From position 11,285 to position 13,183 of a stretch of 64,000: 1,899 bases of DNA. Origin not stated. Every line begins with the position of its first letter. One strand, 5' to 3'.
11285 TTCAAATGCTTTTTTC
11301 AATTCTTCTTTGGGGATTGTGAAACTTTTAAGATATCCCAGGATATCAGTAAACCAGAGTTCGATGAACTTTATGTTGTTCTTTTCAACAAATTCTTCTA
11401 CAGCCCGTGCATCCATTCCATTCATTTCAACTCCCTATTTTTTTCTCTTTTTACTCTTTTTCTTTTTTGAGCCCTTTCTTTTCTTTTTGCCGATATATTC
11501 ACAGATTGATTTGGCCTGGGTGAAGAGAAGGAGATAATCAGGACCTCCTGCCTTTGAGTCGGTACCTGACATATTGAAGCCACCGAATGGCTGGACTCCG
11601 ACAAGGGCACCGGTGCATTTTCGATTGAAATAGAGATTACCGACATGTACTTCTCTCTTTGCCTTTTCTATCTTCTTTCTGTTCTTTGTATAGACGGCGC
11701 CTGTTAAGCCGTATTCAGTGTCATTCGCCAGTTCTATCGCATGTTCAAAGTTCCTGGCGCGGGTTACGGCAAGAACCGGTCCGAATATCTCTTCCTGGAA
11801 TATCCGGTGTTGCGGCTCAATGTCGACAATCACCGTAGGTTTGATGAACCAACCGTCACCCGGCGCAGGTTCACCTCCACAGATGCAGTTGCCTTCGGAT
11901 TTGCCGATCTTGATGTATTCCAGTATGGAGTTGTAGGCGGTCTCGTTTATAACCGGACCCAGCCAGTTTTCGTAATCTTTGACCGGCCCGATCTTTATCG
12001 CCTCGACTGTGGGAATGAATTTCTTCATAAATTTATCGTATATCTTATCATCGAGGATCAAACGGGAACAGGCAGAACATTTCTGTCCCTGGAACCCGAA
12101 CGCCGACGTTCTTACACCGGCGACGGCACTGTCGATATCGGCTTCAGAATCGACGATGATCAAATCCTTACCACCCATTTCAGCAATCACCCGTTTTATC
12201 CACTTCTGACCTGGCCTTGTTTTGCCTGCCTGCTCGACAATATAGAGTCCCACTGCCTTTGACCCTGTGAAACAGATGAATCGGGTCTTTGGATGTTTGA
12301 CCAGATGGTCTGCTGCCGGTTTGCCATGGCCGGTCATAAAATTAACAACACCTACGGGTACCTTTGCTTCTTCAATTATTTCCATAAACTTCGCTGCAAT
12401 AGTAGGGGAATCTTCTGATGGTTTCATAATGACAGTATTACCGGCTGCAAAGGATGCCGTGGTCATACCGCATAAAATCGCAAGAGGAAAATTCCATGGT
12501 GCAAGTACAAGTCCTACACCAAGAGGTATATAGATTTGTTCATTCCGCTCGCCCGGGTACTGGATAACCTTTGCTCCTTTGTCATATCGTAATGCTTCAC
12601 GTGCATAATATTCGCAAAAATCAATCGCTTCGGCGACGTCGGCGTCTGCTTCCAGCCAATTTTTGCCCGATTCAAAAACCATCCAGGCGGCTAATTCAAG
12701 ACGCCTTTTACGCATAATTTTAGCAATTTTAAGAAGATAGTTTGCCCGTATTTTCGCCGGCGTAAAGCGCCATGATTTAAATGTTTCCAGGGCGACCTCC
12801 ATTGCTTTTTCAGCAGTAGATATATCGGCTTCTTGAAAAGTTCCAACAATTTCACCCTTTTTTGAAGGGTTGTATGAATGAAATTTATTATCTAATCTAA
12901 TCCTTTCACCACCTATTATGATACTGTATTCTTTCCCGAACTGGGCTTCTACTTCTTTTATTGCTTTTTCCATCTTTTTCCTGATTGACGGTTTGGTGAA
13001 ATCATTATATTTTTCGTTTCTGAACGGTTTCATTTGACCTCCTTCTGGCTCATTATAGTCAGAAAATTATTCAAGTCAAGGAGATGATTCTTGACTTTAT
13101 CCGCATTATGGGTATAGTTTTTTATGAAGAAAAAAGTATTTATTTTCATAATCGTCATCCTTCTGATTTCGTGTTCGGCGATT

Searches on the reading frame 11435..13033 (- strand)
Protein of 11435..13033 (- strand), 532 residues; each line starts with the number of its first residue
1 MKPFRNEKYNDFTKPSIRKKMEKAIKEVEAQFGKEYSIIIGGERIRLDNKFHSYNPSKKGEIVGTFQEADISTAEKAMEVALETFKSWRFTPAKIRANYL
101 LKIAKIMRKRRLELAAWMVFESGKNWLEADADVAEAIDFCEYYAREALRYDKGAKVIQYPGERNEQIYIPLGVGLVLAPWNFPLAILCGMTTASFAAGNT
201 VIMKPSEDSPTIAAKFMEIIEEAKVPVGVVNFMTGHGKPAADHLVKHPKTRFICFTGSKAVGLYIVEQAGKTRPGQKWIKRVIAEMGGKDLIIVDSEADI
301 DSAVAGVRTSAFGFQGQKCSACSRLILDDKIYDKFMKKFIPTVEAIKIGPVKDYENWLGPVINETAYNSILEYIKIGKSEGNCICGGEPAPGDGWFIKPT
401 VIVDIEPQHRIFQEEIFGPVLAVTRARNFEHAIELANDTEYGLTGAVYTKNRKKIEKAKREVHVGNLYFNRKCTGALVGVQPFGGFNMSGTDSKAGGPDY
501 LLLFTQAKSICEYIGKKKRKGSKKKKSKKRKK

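Call 68: search_protein_families(library=pfam, proteins=[window:11435-13033:-], max_evalue=0.00001)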
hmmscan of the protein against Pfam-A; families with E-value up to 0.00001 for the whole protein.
window:11435-13033:- (532 aa): 1 family
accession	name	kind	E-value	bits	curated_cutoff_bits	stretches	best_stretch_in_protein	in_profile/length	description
PF00171.27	Aldedh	-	1.3e-145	485.9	23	1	49-510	7-461/461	Aldehyde dehydrogenase family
